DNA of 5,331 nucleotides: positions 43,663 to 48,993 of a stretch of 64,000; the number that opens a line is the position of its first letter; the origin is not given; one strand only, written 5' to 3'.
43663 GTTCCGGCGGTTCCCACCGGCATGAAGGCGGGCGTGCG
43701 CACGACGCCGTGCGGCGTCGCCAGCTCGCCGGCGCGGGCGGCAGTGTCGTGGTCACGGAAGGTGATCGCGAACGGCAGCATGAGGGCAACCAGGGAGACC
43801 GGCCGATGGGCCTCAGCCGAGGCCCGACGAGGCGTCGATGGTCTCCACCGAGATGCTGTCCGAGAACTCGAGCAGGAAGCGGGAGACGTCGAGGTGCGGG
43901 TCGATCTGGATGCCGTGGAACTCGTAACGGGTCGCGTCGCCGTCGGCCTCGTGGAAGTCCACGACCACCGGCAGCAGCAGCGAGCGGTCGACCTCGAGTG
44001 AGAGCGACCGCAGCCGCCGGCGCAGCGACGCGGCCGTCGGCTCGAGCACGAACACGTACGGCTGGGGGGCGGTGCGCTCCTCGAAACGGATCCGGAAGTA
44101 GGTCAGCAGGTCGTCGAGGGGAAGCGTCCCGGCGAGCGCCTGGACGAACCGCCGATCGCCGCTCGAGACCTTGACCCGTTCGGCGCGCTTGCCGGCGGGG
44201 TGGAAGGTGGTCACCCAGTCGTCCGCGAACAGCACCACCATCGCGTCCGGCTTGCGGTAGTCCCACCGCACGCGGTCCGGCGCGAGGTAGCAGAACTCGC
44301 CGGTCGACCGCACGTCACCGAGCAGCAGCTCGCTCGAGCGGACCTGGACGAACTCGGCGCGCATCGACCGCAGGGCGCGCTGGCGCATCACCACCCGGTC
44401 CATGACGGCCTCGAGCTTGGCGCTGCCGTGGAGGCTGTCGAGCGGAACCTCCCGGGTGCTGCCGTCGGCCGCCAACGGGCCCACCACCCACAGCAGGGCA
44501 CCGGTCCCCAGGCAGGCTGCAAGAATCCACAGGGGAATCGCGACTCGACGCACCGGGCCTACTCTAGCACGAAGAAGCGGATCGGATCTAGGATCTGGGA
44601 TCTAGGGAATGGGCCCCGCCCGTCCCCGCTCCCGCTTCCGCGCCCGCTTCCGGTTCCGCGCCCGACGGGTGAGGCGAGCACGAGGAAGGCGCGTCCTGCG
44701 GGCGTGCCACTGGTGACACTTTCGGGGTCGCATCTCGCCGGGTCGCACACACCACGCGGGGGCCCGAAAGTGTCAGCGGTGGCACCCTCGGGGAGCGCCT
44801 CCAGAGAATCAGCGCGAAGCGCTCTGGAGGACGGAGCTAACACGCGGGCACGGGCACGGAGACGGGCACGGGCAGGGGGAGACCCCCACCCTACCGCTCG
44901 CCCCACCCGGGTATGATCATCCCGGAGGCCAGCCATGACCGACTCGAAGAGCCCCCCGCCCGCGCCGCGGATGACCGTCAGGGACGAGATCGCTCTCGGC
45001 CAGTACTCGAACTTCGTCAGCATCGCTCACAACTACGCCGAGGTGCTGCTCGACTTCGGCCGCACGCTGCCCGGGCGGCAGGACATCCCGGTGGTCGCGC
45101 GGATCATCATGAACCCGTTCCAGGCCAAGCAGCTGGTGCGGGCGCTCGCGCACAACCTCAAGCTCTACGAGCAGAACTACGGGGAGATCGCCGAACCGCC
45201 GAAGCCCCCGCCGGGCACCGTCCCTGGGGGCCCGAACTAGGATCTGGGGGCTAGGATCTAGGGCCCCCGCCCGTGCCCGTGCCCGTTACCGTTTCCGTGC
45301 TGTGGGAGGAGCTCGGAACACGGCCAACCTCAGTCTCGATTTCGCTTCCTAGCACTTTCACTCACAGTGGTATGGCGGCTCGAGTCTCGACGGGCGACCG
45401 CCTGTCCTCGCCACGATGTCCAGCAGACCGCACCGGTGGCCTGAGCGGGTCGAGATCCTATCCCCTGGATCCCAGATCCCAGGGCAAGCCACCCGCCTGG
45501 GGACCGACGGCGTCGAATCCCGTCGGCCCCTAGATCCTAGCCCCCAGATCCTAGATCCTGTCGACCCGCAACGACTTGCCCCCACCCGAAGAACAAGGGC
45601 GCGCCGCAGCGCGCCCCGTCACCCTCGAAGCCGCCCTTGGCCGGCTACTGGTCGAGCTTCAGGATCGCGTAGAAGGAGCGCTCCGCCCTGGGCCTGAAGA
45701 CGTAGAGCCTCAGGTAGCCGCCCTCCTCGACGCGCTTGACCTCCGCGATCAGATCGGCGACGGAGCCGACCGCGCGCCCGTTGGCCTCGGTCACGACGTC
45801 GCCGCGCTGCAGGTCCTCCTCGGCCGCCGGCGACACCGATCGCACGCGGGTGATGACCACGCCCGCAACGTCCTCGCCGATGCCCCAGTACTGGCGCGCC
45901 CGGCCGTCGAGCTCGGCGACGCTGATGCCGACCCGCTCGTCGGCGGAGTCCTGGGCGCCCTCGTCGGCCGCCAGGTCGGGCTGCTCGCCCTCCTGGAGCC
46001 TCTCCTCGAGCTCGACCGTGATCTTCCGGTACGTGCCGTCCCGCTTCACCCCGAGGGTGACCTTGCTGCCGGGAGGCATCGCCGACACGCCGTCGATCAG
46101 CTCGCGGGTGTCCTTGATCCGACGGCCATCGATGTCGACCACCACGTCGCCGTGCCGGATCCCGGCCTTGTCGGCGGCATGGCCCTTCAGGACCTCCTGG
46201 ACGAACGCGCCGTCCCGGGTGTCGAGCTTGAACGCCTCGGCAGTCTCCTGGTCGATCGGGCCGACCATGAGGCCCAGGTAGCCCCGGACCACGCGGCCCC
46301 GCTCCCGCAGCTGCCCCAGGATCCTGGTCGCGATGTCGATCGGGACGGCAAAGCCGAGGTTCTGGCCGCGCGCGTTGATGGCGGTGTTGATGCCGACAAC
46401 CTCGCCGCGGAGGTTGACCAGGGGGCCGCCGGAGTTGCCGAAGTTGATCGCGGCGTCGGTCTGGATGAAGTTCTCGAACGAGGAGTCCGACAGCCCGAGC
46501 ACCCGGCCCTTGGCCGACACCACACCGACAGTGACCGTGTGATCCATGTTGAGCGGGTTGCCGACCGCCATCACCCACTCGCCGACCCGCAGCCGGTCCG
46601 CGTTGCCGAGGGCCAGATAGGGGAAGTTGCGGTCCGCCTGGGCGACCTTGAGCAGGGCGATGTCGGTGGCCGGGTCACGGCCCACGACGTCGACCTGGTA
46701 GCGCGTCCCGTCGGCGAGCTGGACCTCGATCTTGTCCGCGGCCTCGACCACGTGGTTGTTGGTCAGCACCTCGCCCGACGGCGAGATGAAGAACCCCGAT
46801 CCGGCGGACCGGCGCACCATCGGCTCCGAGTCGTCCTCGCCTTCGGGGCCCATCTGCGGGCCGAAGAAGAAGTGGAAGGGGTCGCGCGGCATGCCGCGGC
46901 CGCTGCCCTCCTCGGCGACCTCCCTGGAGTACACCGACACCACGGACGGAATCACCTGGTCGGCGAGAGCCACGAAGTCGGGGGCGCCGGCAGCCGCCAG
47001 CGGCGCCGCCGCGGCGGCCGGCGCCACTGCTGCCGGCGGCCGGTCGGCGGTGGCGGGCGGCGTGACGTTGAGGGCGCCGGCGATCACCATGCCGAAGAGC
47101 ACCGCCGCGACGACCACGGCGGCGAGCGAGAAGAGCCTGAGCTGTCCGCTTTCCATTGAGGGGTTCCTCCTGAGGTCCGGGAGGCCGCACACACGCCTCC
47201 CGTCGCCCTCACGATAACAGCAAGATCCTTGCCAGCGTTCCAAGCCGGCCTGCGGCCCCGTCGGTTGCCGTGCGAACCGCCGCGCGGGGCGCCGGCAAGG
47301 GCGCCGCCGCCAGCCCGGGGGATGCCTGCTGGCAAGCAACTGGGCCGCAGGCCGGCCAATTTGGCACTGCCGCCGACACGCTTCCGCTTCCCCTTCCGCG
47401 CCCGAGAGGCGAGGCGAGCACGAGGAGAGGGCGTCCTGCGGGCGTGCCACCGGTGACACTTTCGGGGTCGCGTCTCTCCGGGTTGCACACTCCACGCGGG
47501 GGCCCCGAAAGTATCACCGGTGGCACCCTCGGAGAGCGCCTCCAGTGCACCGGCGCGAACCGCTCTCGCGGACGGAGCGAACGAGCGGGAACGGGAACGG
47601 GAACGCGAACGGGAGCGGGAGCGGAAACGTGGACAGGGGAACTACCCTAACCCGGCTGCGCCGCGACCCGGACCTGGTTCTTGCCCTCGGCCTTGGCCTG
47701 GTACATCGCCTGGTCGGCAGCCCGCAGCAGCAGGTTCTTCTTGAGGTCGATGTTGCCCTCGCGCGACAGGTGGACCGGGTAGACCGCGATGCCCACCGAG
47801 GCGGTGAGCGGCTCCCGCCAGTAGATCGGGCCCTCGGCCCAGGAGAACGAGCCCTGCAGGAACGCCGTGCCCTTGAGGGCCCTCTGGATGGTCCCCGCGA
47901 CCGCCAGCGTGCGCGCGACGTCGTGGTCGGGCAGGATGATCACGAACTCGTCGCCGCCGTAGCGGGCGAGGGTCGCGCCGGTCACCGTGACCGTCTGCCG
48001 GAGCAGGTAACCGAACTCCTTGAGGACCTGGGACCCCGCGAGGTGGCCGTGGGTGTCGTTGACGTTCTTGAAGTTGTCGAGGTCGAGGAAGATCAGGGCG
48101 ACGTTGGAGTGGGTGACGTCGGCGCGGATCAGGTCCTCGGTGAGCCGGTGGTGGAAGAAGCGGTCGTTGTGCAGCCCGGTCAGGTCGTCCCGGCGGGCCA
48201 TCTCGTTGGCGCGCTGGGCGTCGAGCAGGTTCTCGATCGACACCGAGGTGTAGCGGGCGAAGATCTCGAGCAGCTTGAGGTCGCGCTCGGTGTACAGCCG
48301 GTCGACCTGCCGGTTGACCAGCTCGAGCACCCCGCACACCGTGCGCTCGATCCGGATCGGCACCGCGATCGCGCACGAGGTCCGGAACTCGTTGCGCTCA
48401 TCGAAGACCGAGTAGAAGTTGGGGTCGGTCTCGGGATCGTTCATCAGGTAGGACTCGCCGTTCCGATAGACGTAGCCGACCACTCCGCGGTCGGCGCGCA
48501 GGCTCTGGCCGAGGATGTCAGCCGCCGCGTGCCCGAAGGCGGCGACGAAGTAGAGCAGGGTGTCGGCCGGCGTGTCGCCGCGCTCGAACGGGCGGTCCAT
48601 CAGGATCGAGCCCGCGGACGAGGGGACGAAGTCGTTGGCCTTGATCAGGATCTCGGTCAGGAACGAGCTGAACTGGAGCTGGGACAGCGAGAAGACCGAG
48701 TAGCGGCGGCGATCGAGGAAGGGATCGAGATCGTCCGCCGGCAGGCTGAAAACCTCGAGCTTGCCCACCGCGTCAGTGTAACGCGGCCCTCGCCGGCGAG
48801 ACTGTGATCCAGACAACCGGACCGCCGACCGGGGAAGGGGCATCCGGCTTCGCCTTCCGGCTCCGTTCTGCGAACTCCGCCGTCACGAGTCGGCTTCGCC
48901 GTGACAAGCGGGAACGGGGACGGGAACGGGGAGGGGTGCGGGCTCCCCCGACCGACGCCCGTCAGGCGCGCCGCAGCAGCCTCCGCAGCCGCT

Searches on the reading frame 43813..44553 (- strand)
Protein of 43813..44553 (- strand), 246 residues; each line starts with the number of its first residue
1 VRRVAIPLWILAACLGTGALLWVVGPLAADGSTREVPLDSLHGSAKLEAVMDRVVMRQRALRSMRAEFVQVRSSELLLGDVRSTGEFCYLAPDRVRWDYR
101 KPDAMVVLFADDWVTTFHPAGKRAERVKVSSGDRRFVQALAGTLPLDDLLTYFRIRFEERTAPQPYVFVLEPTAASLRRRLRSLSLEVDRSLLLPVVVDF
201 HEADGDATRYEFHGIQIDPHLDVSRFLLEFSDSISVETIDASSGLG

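Call 23: search_protein_families(library=pfam, proteins=[window:43813-44553:-], max_evalue=0.001)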
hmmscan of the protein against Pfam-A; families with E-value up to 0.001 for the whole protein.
window:43813-44553:- (246 aa): 1 family
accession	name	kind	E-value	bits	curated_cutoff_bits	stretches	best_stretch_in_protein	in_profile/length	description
PF03548.22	LolA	-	2.4e-09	37.6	23.6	1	61-226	3-162/165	Outer membrane lipoprotein carrier protein LolA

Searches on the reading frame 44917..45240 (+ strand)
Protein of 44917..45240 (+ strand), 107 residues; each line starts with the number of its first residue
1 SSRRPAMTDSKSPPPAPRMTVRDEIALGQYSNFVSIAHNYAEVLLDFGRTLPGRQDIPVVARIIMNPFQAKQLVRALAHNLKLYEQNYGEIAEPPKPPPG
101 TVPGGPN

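Call 23: search_protein_families(library=pfam, proteins=[window:44917-45240:+], max_evalue=0.001)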
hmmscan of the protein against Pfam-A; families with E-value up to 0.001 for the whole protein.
window:44917-45240:+ (107 aa): 1 family
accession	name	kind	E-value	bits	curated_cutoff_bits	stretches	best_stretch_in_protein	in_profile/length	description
PF11950.13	DUF3467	-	4.3e-20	72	25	1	13-92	11-91/92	Protein of unknown function (DUF3467)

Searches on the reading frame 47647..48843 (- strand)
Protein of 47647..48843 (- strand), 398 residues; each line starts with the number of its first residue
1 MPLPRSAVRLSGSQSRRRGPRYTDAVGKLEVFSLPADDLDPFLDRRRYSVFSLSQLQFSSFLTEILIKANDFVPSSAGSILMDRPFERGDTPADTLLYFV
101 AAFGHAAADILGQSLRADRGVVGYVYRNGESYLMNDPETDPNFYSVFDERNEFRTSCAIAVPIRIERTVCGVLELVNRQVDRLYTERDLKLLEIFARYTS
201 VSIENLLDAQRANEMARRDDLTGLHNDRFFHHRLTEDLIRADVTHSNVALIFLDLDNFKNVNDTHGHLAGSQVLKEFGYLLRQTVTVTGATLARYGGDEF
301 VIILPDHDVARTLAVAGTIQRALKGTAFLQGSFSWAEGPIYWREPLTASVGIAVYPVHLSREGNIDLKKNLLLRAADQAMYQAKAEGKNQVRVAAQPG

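Call 23: search_protein_families(library=pfam, proteins=[window:47647-48843:-], max_evalue=0.001)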
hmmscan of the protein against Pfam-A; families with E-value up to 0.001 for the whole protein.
window:47647-48843:- (398 aa): 4 families
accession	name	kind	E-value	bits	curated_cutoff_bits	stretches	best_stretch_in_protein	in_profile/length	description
PF00990.26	GGDEF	-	3e-36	125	23.8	1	217-390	2-161/161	Diguanylate cyclase, GGDEF domain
PF13185.12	GAF_2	-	1.3e-13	51.8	28.6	1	60-204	6-136/136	GAF domain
PF13492.12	GAF_3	-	5.7e-10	40.1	27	1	99-205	34-129/129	GAF domain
PF01590.32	GAF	-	2.7e-09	38.1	22.4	1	62-203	6-133/133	GAF domain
